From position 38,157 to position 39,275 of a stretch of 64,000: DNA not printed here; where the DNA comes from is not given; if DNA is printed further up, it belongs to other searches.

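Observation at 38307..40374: Orphan CARF(APE2256-like)-wHTH protein paired with a DUF6569/ARPP-1-like protein, with no CRISPR-Cas or cyclase in 64 kb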

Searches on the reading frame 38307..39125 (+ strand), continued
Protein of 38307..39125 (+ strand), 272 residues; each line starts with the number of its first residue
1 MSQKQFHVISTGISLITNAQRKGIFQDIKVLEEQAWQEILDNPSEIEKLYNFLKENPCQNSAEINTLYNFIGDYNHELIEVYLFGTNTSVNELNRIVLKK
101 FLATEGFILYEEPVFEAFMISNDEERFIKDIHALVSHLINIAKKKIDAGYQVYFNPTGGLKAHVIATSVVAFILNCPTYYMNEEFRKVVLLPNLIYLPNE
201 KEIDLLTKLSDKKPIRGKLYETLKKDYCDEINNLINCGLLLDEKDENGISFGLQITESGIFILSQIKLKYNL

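Call 20: find_encoding_contigs(protein=P0001, flank=10000, max_places=3)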
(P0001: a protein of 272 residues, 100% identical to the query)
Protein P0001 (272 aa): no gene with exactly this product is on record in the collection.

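Call 39: find_related_loci(query=A2, collection=genome_contigs, flank=10000)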
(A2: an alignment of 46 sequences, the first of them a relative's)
Query A2 (272 aa) in genome_contigs; peptide patterns used: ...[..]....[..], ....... (x = any residue, [..] = any of these).
56 stretches matched a pattern; 36 encode a relative of the query (tblastn E <= 1e-3); 36 distinct loci.
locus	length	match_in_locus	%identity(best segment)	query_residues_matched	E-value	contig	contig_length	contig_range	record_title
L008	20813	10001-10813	46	4-267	2e-69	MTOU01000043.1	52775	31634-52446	MAG: Nitrospirae bacterium JdFR-85 JGI24019J35510_1000176, whole genome shotgun sequence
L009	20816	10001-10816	45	4-267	7e-68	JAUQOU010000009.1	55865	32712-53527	MAG: bacterium isolate BF2.bins.44.201808 NODE_295_length_55865_cov_1.420880, whole genome shotgun sequence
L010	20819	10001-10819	45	3-267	6e-68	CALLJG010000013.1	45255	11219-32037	MAG: uncultured Thermodesulfobacterium sp. isolate S1_Bin_METABAT__30_1 genome assembly, contig: c_000001891585, whole g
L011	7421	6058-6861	47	4-266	3e-68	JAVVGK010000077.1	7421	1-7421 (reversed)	MAG: Candidatus Hydrothermia bacterium isolate PSS.bin.3 NODE_1727_length_7421_cov_91.973799, whole genome shotgun seque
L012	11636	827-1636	44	3-266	7e-68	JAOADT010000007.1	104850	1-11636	MAG: Deltaproteobacteria bacterium isolate SKW240 NODE_7_length_104850_cov_5.430397, whole genome shotgun sequence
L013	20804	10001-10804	47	4-266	3e-67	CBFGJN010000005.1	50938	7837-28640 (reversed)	MAG: candidate division WOR-3 bacterium isolate QQ_bins.197.1 genome assembly, contig: NODE_759_length_50938_cov_2.77888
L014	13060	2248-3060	45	4-267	6e-67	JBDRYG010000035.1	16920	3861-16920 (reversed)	MAG: candidate division WOR-3 bacterium isolate GXS_202007_bins_41 GXS_202007_bins_41_scaffold_35, whole genome shotgun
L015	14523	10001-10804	44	1-262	6e-64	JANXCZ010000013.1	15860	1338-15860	MAG: Thermodesulfovibrio sp. isolate SKYB9 k141_318176, whole genome shotgun sequence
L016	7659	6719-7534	41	2-263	6e-64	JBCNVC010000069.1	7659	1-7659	MAG: Candidatus Kryptonium sp. isolate DT_Bin_37 contig69, whole genome shotgun sequence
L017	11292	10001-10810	44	4-267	3e-63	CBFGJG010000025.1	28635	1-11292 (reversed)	MAG: candidate division WOR-3 bacterium isolate JZ-2_202302_bins_143.1 genome assembly, contig: NODE_25_length_28635_cov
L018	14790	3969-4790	42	1-267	5e-63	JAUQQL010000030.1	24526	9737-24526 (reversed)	MAG: Thermodesulfobacteriota bacterium isolate SRBZ-1.bins.32.201808 NODE_858_length_24526_cov_1.571294, whole genome sh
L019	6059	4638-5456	41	4-267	8e-63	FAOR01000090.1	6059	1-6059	bacterium JGI-2 genome assembly JGI assembly, contig JGI2_Kryptonium_JGI_2_Jinze_NODE_2110_len_6059_cov_1_69386_ID_4219.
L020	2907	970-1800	41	1-267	2e-62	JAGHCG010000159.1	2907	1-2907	MAG: bacterium isolate AUK276 PB_MBMC_230_c_000000000259, whole genome shotgun sequence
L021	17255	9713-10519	41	4-263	6e-61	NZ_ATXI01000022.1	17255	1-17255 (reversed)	Thermodesulfobacterium thermophilum DSM 1276 H529DRAFT_scaffold00022.22_C, whole genome shotgun sequence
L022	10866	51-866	43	4-267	7e-61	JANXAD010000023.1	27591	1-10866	MAG: Thermodesulfobacteriaceae bacterium isolate SKYB108 NODE_23_length_27591_cov_11.417824, whole genome shotgun sequen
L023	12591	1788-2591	41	2-263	7e-61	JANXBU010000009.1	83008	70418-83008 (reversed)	MAG: Candidatus Calescibacterium sp. isolate SKYB43 NODE_9_length_83008_cov_271.901763, whole genome shotgun sequence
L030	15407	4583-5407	38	3-267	4e-56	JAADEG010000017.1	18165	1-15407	MAG: Thermodesulfobacteriota bacterium isolate L_MetaBat.182 contig-127_2947, whole genome shotgun sequence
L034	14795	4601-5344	44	4-245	3e-52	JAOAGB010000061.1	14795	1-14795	MAG: Thermodesulfovibrio sp. isolate SKW306 k141_1275466, whole genome shotgun sequence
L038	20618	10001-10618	39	3-192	5e-43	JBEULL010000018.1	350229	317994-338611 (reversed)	MAG: Dissulfuribacterales bacterium isolate KC_016 contig18, whole genome shotgun sequence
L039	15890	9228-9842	40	4-192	4e-39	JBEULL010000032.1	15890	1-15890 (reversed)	MAG: Dissulfuribacterales bacterium isolate KC_016 contig32, whole genome shotgun sequence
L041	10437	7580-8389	38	4-267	4e-58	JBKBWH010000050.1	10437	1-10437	MAG: Candidatus Kryptonium sp. isolate 21I_069.bin.60 NODE_50_length_10437_cov_4.395946, whole genome shotgun sequence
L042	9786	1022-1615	36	6-191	1e-29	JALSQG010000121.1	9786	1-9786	MAG: Deltaproteobacteria bacterium isolate 356-284_metabat2_scaf2bin.123 356-284_scaffold_4235_c1, whole genome shotgun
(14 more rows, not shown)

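Call 43: search_protein_families(library=pfam, proteins=[L038:7141-8058:+, L023:904-1794:+, L013:8572-8973:+, L008:8941-9996:+, L009:10812-13511:+, L004:10927-12060:+, L041:6475-7554:+, L041:1832-4396:+, L041:4389-4796:+, L041:4828-5532:+], max_evalue=0.001)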
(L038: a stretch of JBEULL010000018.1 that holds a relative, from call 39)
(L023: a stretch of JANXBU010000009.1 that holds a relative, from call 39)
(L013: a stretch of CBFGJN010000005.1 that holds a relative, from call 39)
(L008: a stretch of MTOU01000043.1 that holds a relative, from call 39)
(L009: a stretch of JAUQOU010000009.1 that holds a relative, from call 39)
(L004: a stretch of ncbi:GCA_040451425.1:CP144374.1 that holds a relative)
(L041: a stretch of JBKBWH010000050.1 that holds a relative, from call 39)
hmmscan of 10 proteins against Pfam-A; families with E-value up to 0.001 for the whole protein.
L038:7141-8058:+ (305 aa): 1 family
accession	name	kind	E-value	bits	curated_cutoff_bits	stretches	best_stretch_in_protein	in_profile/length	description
PF03787.20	RAMPs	-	5.3e-23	82.9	22.1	1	12-295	2-189/189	RAMP superfamily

L023:904-1794:+ (296 aa): 1 family
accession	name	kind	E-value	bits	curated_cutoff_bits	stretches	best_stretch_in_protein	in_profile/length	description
PF03787.20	RAMPs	-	2.3e-20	74.3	22.1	1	103-292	9-188/189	RAMP superfamily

L013:8572-8973:+ (133 aa): 1 family
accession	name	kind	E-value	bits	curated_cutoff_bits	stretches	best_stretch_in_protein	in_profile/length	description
PF09701.15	Cas_Cmr5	-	2.3e-26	92.8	21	1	9-127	2-117/119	CRISPR-associated protein (Cas_Cmr5)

L008:8941-9996:+ (351 aa): 1 family
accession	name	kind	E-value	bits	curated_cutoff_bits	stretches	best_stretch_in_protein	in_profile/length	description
PF09700.15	Cas_Cmr3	-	7.3e-57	193.9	21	1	10-350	1-366/367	CRISPR-associated protein (Cas_Cmr3)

L009:10812-13511:+ (899 aa): 4 families
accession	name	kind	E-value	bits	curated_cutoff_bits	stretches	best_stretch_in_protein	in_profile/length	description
PF22335.1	Cas10-Cmr2_palm2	-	3.6e-38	131.1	27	1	625-789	1-133/133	Cas10/Cmr2, second palm domain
PF12469.13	Cmr2_N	-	1.2e-36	125.6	25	1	187-323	2-110/111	CRISPR-associated protein Cmr2, N-terminal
PF18182.6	mCpol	-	1.2e-08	35.8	26.4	1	685-775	23-110/114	minimal CRISPR polymerase domain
PF20823.2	Cmr2_Zn-bd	-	0.00041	20.8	27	1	461-514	4-56/58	CRISPR RNA silencing complex Cmr2 subunit, Zn-binding domain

L004:10927-12060:+ (377 aa): 1 family
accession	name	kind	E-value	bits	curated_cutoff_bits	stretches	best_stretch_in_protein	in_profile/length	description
PF09623.16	Cas_NE0113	-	4.1e-46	157.8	23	1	16-209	2-183/208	CRISPR-associated protein NE0113 (Cas_NE0113)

L041:6475-7554:+ (359 aa): 1 family
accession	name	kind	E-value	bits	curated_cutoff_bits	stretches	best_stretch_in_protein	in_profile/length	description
PF03787.20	RAMPs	-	2.3e-11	45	22.1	1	9-259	2-133/189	RAMP superfamily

L041:1832-4396:+ (854 aa): 2 families
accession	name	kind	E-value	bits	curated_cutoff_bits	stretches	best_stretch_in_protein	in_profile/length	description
PF22335.1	Cas10-Cmr2_palm2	-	1.6e-34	119.3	27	1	585-721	2-133/133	Cas10/Cmr2, second palm domain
PF18211.6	Csm1_B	-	2.5e-24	85.4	26.4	1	287-378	3-93/94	Csm1 subunit domain B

L041:4389-4796:+ (135 aa): 1 family
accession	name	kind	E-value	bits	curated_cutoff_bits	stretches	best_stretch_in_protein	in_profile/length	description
PF03750.18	Csm2_III-A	-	9.4e-20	71.9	24.8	1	25-126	9-108/115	Csm2 Type III-A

L041:4828-5532:+ (234 aa): 1 family
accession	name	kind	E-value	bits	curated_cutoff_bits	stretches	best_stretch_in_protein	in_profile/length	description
PF03787.20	RAMPs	-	8.1e-23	82.3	22.1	1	12-213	1-189/189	RAMP superfamily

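Call 44: search_protein_families(library=pfam, proteins=[L006:15604-16530:+, L034:5404-6735:+, L034:13741-14643:+, L038:14600-15625:+, L008:14685-16364:+, L021:12773-14146:+, L042:2185-3420:+, L039:14787-15065:+, L008:3190-3930:-], max_evalue=0.001)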
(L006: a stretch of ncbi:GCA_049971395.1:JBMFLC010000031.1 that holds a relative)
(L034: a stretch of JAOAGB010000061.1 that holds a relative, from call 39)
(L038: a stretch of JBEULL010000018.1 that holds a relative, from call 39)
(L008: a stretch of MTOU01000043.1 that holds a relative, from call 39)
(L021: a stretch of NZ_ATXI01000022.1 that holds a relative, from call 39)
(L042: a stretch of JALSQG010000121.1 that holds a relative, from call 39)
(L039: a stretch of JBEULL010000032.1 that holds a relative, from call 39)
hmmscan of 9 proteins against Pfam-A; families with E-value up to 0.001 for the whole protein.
L006:15604-16530:+ (308 aa): 1 family
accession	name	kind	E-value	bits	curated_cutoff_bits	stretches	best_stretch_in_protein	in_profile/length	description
PF03787.20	RAMPs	-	5.1e-05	24.3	22.1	1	17-196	32-189/189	RAMP superfamily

L034:5404-6735:+ (443 aa): 2 families
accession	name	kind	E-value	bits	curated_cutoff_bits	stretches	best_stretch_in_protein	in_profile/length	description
PF09455.15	Csx1_HEPN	-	1.9e-14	54.2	23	1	356-428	5-71/71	CRISPR system endoribonuclease Csx1, HEPN domain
PF22230.1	Csx1_CARF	-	4.4e-09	37.3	24.7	1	18-173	16-150/163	CRISPR system endoribonuclease Csx1, CARF domain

L034:13741-14643:+ (300 aa): 1 family
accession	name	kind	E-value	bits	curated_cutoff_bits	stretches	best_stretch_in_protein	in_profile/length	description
PF10040.14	CRISPR_Cas6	-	1.2e-18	68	25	1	169-291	1-89/89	CRISPR-associated endoribonuclease Cas6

L038:14600-15625:+ (341 aa): 1 family
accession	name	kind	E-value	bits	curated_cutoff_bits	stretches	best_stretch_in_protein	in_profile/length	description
PF01867.21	Cas_Cas1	-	3.6e-88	295.8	22.3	1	4-295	1-282/283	CRISPR associated protein Cas1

L008:14685-16364:+ (559 aa): 4 families
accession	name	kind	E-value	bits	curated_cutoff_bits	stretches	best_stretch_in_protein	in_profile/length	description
PF22590.2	Cas3-like_C_2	-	2.6e-28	98.8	27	1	237-345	2-104/106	CRISPR-associated nuclease/helicase Cas3, C-terminal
PF00270.35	DEAD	-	8.6e-22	78.1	26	1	19-193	2-165/167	DEAD/DEAH box helicase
PF04851.21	ResIII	-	8.3e-09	36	22.5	1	20-188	11-162/164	Type III restriction enzyme, res subunit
PF00271.37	Helicase_C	-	3.2e-07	31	23.5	1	230-345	8-109/110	Helicase conserved C-terminal domain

L021:12773-14146:+ (457 aa): 1 family
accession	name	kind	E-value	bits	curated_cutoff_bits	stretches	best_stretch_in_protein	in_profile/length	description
PF09703.15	Cas_Csa4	-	9.7e-05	22.3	25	1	157-216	158-216/355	CRISPR-associated protein (Cas_Csa4)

L042:2185-3420:+ (411 aa): 2 families
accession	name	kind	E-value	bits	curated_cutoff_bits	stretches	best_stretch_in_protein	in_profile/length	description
PF13635.12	DUF4143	-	1.6e-42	145.4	28.1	1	201-361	1-160/160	Domain of unknown function (DUF4143)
PF13173.12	AAA_14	-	7.7e-23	81.4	27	1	19-134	3-128/129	AAA domain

L039:14787-15065:+ (92 aa): 1 family
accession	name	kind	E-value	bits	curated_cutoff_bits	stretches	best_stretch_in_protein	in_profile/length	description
PF09827.14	CRISPR_Cas2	-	5.5e-25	87.8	23.8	1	1-73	1-73/74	CRISPR associated protein Cas2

L008:3190-3930:- (246 aa): 2 families
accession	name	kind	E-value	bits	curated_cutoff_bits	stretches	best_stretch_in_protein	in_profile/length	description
PF01881.21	Cas_Cas6_C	-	3.9e-40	138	23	1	122-242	8-125/125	CRISPR associated protein Cas6, C-terminal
PF21350.2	Cas6_I-A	-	6.4e-08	33.2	27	1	14-113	1-100/101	CRISPR-associated protein Cas6, N-terminal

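Call 54: predict_structure(alignment_id=A2)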
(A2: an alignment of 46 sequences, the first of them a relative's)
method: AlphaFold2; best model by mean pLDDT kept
length: 272 residues; sequences in the alignment: 46
mean_pLDDT: 90.8   pTM: 0.78
mean pLDDT of the five models: 90.8, 90.2, 89.9, 89.3, 87.4
residues with pLDDT >= 90: 191; 70-90: 68; 50-70: 13; < 50: 0
segments of 3 or more residues with pLDDT < 50: none
pLDDT, mean of each block of 10 residues (from residue 1): 91 95 94 95 98 98 96 96 92 96 97 62 82 90 95 89 88 90 84 78 95 91 96 92 95 94 86 77
secondary structure, 60 per line:
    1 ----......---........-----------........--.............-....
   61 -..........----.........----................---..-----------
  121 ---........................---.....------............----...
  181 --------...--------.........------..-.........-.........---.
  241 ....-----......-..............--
elements in order: E5-10 H14-21 H33-40 H43-55 H57-60 H62-71 E79-84 H89-104 H124-147 E151-155 H162-173 E178-180 E189-191 H200-208 H218-226 H228-236 E240-244 E250-255 H257-270

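Call 57: find_related_loci(query=A2, collection=viral_contigs, flank=8000)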
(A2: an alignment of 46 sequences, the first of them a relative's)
Query A2 (272 aa) in viral_contigs; peptide patterns used: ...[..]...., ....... (x = any residue, [..] = any of these).
12 stretches matched a pattern, but none encodes a relative of the query by tblastn (E <= 1e-3).

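Call 58: fold_search(model_id=the predicted structure, library=pdb)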
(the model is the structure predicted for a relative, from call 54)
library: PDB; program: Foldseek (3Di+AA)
matches with E <= 10: 1108; with E <= 0.001: 19
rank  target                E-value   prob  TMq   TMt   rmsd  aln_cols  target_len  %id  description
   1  7pq2_AAA              1.3e-15  1.00  0.62  0.61   7.4       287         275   23  Crystal Structure of the Ring Nuclease 0811 from Sulfolobus islandicus (Sis0811) in its apo form (released 2021-11-24)
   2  7pqa_AAA              2.4e-15  1.00  0.61  0.61   7.5       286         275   22  Crystal Structure of the Ring Nuclease 0811 mutant-S12G/K169G from Sulfolobus islandicus (Sis0811) (released 2021-12-01)
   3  7pq2_BBB              4.1e-15  1.00  0.61  0.61   7.5       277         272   23  Crystal Structure of the Ring Nuclease 0811 from Sulfolobus islandicus (Sis0811) in its apo form (released 2021-11-24)
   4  7pq6_AAA              5.0e-15  1.00  0.61  0.61   7.4       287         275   22  Crystal Structure of the Ring Nuclease 0811 mutant-S12A from Sulfolobus islandicus (Sis0811) (released 2021-11-24)
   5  3qyf_A                5.3e-15  1.00  0.62  0.62   7.7       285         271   24  Crystal structure of the CRISPR-associated protein SSO1393 from Sulfolobus solfataricus (released 2011-03-23)
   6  7pqa_BBB              5.3e-15  1.00  0.61  0.62   7.6       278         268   22  Crystal Structure of the Ring Nuclease 0811 mutant-S12G/K169G from Sulfolobus islandicus (Sis0811) (released 2021-12-01)
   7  3qyf_B                1.1e-14  1.00  0.62  0.62   7.6       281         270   23  Crystal structure of the CRISPR-associated protein SSO1393 from Sulfolobus solfataricus (released 2011-03-23)
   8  7pq3_BBB              1.3e-14  1.00  0.63  0.64   8.9       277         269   22  Crystal Structure of the Ring Nuclease 0811 from Sulfolobus islandicus (Sis0811) in complex with its post-catalytic  (released 2021-11-24)
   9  7pq6_BBB              1.6e-14  1.00  0.61  0.61   7.5       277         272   22  Crystal Structure of the Ring Nuclease 0811 mutant-S12A from Sulfolobus islandicus (Sis0811) (released 2021-11-24)
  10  7pq3_AAA              2.3e-13  1.00  0.62  0.63   9.0       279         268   22  Crystal Structure of the Ring Nuclease 0811 from Sulfolobus islandicus (Sis0811) in complex with its post-catalytic  (released 2021-11-24)
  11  8phj_Y                1.0e-09  1.00  0.54  0.41   9.7       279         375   19  cA4-bound Cami1 in complex with 70S ribosome (released 2023-12-13)
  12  8phj_X                1.1e-08  1.00  0.54  0.39   8.2       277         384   19  cA4-bound Cami1 in complex with 70S ribosome (released 2023-12-13)
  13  8phb_B                2.1e-08  1.00  0.53  0.41   9.3       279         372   18  Crystal structure of apo Cami1 (released 2023-12-13)
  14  8phb_A                7.6e-08  1.00  0.53  0.40   9.4       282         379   19  Crystal structure of apo Cami1 (released 2023-12-13)
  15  6wxq_A                6.4e-06  1.00  0.34  0.42  11.3       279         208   11  Crystal structure of CRISPR-associated transcription factor Csa3 complexed with cA4 (released 2021-11-17)
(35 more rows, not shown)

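Call 66: list_cluster_members(proteins=[P0001, P0096])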
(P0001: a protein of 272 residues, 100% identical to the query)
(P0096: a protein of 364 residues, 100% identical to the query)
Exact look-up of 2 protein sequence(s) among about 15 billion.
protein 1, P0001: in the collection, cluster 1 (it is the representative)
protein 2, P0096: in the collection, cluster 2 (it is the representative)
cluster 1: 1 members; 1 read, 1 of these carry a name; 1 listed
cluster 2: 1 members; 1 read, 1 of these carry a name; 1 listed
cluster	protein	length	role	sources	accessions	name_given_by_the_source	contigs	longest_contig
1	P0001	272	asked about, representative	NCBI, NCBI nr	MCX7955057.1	MAG: putative CRISPR-associated protein [Bacteroidales bacterium] | putative CRISPR-associated protein [Bacteroidales bacterium]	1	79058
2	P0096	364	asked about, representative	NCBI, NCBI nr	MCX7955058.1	MAG: hypothetical protein N3A01_07710 [Bacteroidales bacterium] | hypothetical protein [Bacteroidales bacterium]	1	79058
